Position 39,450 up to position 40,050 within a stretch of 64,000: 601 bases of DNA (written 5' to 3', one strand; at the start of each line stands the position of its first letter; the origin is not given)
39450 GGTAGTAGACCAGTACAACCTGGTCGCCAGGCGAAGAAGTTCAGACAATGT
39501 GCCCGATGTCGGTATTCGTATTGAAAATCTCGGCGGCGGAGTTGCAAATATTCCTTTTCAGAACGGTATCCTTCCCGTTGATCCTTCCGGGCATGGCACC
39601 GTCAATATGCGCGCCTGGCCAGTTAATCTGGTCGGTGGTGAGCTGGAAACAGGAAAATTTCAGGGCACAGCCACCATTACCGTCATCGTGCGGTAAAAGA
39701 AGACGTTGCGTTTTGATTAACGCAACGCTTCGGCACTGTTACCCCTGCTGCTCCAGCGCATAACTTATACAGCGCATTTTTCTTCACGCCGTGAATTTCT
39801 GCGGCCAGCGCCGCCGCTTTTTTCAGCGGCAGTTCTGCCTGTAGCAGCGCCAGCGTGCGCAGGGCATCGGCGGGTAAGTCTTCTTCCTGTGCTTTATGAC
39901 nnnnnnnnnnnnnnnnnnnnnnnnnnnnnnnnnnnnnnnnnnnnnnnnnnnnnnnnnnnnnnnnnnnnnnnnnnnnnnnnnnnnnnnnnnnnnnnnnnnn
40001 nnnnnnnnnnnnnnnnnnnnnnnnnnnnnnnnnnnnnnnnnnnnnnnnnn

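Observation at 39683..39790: Apparent +1 frameshift near the 3' end of rsmI creates a 26-residue altered tail that overlaps yraK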

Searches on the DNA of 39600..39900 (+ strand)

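Call 6: search_dna_similar(query=window:39600-39900:+, collection=ecoli_genomes, mode=near, max_rows=40, rows=spread)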
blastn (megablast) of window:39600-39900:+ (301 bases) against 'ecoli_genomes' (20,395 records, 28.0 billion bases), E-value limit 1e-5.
Records with a match: 5415; places in all: 5417; records where one place covers at least 80% of the query: 3521.
Genomes with a match: 5415 of 5426; with a place that covers at least 80% of the query: 3521. Places per genome that has any: lowest 1, median 1, highest 2. On chromosomes: 5416 places; on plasmids: 1.
Best place of each record, by identity: >=99% 2175; 95-99% 2411; 90-95% 828; 80-90% 1.
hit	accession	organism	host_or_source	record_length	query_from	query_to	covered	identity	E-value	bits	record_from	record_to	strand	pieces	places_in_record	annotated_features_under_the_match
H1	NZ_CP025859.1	Escherichia coli strain 504239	Homo sapiens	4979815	1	301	100%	99.7%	3e-153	549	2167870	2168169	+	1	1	rsmI: 16S rRNA (cytidine(1402)-2'-O)-methyltransferase | yraK: fimbrial protein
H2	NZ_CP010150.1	Escherichia coli strain D7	dog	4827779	1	301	100%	99.7%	3e-153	549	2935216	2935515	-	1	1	rsmI: 16S rRNA (cytidine(1402)-2'-O)-methyltransferase | yraK: fimbrial protein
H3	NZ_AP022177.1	Escherichia coli strain WP7-S17-ESBL-04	-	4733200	1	301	100%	99.7%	3e-153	549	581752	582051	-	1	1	rsmI: 16S rRNA (cytidine(1402)-2'-O)-methyltransferase | yraK: fimbrial protein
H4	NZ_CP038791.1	Escherichia coli strain PF9285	bovine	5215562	1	301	100%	99.7%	3e-153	549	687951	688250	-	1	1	rsmI: 16S rRNA (cytidine(1402)-2'-O)-methyltransferase | yraK: fimbrial protein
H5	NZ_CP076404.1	Escherichia coli strain K-12 substr. AB1157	Laboratory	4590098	1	301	100%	99.7%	3e-153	549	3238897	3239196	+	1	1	rsmI: 16S rRNA (cytidine(1402)-2'-O)-methyltransferase | yraK: fimbrial protein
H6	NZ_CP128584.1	Escherichia coli strain VG48B2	farm environment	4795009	1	301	100%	99.7%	3e-153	549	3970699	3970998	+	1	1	rsmI: 16S rRNA (cytidine(1402)-2'-O)-methyltransferase | yraK: fimbrial protein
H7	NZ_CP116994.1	Escherichia coli strain MLI108K1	Homo sapiens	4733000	1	301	100%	99.7%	3e-153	549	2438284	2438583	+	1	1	rsmI: 16S rRNA (cytidine(1402)-2'-O)-methyltransferase | yraK: fimbrial protein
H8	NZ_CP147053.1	Escherichia coli strain 1008S13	river water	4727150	1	301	100%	99.7%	3e-153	549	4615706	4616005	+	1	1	rsmI: 16S rRNA (cytidine(1402)-2'-O)-methyltransferase | yraK: fimbrial protein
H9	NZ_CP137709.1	Escherichia coli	missing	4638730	1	301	100%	99.7%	3e-153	549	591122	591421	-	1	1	rsmI: 16S rRNA (cytidine(1402)-2'-O)-methyltransferase | yraK: fimbrial protein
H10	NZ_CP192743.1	Escherichia coli strain TUM22767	Laboratory developed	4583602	1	301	100%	99.7%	3e-153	549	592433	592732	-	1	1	rsmI: 16S rRNA (cytidine(1402)-2'-O)-methyltransferase | yraK: fimbrial protein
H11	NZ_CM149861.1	Escherichia coli strain HCP30S3_I2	Sus scrofa domesticus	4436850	1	301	100%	99.7%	3e-153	549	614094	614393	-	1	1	rsmI: 16S rRNA (cytidine(1402)-2'-O)-methyltransferase | yraK: fimbrial protein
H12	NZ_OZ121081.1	Escherichia coli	Homo sapiens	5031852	1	301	100%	99.7%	3e-153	549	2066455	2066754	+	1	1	rsmI: 16S rRNA (cytidine(1402)-2'-O)-methyltransferase | yraK: fimbrial protein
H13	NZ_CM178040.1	Escherichia coli strain JX4-T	chicken gut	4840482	1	301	100%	99.7%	3e-153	549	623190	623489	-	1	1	rsmI: 16S rRNA (cytidine(1402)-2'-O)-methyltransferase | yraK: fimbrial protein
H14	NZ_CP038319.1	Escherichia coli O157:H7 strain NE122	bovine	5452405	1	301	100%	99.3%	1e-151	544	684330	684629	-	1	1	rsmI: 16S rRNA (cytidine(1402)-2'-O)-methyltransferase | fimbrial protein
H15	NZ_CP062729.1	Escherichia coli O157:H7 strain Z1811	Bovine Faeces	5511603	1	301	100%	99.3%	1e-151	544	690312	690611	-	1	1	rsmI: 16S rRNA (cytidine(1402)-2'-O)-methyltransferase | fimbrial protein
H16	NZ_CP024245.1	Escherichia coli O27:H7 strain B4103-1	missing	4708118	1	301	100%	98.7%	3e-148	532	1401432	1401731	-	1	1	rsmI: 16S rRNA (cytidine(1402)-2'-O)-methyltransferase | yraK: fimbrial protein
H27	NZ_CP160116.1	Escherichia coli strain 729_xx_1_3_yolk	Poultry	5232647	144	299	52%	98.7%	5e-71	276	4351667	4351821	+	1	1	rsmI: 16S rRNA (cytidine(1402)-2'-O)-methyltransferase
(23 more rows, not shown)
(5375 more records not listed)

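Call 7: get_annotated_region(hit=H5, flank=1500)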
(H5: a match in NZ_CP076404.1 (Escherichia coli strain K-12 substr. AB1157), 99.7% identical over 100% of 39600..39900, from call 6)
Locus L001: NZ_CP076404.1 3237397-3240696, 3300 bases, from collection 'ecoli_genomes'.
description: Escherichia coli strain K-12 substr. AB1157 chromosome, complete genome
organism: Escherichia coli strain K-12 substr. AB1157 (NCBI taxid 562)
replicon: chromosome; assembly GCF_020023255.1
host: -; source: Laboratory; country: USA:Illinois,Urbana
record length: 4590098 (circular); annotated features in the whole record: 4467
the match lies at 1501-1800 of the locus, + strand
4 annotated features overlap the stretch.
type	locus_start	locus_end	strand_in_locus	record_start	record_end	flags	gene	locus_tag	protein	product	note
CDS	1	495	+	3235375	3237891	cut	yraJ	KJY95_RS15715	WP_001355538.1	fimbria/pilus outer membrane usher protein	-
CDS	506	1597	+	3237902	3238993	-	yraK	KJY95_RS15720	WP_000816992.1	fimbrial protein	-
CDS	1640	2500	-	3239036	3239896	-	rsmI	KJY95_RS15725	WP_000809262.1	16S rRNA (cytidine(1402)-2'-O)-methyltransferase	-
CDS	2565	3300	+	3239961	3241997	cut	lpoA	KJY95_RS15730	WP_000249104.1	penicillin-binding protein activator LpoA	-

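Call 8: get_annotated_region(hit=H14, flank=1500)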
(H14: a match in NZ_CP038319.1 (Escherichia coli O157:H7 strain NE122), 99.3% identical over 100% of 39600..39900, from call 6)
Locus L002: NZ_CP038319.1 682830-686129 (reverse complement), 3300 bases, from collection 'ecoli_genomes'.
description: Escherichia coli O157:H7 strain NE122 chromosome, complete genome
organism: Escherichia coli O157:H7 strain NE122 (NCBI taxid 83334)
replicon: chromosome; assembly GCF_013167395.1
host: bovine; source: missing; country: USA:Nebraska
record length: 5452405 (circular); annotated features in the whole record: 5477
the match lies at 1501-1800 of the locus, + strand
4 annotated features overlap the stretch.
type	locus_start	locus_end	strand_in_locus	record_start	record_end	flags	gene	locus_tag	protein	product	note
CDS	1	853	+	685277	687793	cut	yraJ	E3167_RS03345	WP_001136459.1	fimbria/pilus outer membrane usher protein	-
CDS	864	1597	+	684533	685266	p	-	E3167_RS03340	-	fimbrial protein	frameshifted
CDS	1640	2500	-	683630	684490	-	rsmI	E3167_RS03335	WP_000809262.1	16S rRNA (cytidine(1402)-2'-O)-methyltransferase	-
CDS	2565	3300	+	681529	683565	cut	lpoA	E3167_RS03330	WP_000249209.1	penicillin-binding protein activator LpoA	-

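Call 9: get_annotated_region(hit=H27, flank=1500)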
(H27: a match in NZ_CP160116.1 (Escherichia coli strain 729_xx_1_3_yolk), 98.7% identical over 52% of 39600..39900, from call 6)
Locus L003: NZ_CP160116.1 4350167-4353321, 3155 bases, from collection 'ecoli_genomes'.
description: Escherichia coli strain 729_xx_1_3_yolk chromosome, complete genome
organism: Escherichia coli strain 729_xx_1_3_yolk (NCBI taxid 562)
replicon: chromosome; assembly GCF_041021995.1
host: Poultry; source: Yolk sac infection; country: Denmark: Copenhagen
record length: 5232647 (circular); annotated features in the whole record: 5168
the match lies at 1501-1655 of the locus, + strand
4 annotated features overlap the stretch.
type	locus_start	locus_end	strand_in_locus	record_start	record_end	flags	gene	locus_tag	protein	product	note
CDS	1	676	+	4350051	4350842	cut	agaD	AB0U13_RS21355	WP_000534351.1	PTS galactosamine transporter subunit IID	-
CDS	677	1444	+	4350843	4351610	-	agaI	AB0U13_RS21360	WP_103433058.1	galactosamine-6-phosphate isomerase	-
CDS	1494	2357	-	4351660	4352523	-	rsmI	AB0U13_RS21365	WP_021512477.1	16S rRNA (cytidine(1402)-2'-O)-methyltransferase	-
CDS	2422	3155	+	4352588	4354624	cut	lpoA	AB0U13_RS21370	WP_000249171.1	penicillin-binding protein activator LpoA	-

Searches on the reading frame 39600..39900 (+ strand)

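Call 39: profile_search(protein=L001:1643-2500:-)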
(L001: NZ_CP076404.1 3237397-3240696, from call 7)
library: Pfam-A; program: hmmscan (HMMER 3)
A. the first sequence (286 residues): domains with independent E <= 10: 3; with E <= 0.001: 2
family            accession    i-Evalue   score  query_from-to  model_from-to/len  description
TP_methylase      PF00590.25    1.1e-33   117.5      14-213         2-211/212  Tetrapyrrole (Corrin/Porphyrin) Methylases
RsmI_C            PF23016.2     6.6e-18    64.7     240-285         1-46/46  RsmI C-terminal HTH domain
MRM3-like_sub_bin PF22435.1        0.53    11.2     223-282        15-75/84  MRM3-like substrate binding domain

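Call 42: search_protein_families(proteins=[L001:1643-2500:-], library=ncbifam)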
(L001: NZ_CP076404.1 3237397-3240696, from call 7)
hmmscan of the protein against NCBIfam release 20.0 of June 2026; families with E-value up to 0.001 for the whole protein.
L001:1643-2500:- (286 aa): 3 families
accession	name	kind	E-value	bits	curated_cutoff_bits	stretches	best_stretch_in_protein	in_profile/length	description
NF011570.0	PRK14994.1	equivalog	1.7e-189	628.1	502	1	1-286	1-286/287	16S rRNA (cytidine(1402)-2'-O)-methyltransferase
TIGR00096.1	TIGR00096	equivalog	1.7e-116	388.5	167.9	1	14-283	2-273/275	16S rRNA (cytidine(1402)-2'-O)-methyltransferase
TIGR01466.1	cobJ_cbiH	equivalog_domain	0.00051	19.7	246.35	1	14-134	1-120/239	precorrin-3B C(17)-methyltransferase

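Call 43: search_protein_representatives(protein=L001:1643-2500:-)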
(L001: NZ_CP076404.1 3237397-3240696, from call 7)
Query: 286 residues. Proteins with E-value up to 0.001 (for the whole library): 23222; up to 1e-10: 15080; up to 1e-30: 5687. The best 150 are listed.
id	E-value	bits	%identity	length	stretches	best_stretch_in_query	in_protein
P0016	1.4e-138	477.2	90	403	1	1-238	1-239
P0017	1.2e-110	385.6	63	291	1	1-283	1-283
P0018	6.4e-99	347.1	96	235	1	96-266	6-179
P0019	2.2e-98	345.4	61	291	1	9-285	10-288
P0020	5.3e-97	340.8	58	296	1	11-282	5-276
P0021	3.1e-92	325.2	54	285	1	8-283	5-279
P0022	1.1e-89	316.8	53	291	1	10-283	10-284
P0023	4.7e-88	311.5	55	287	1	11-283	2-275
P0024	9.4e-88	310.5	54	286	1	13-285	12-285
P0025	5.9e-86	304.6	52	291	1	3-284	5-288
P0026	2.0e-85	302.9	51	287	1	9-281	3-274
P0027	1.3e-84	300.2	56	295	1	9-285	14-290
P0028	1.2e-82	293.8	52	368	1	10-283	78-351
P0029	2.1e-82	293.0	53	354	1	5-283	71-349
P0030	5.1e-82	291.7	51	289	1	10-283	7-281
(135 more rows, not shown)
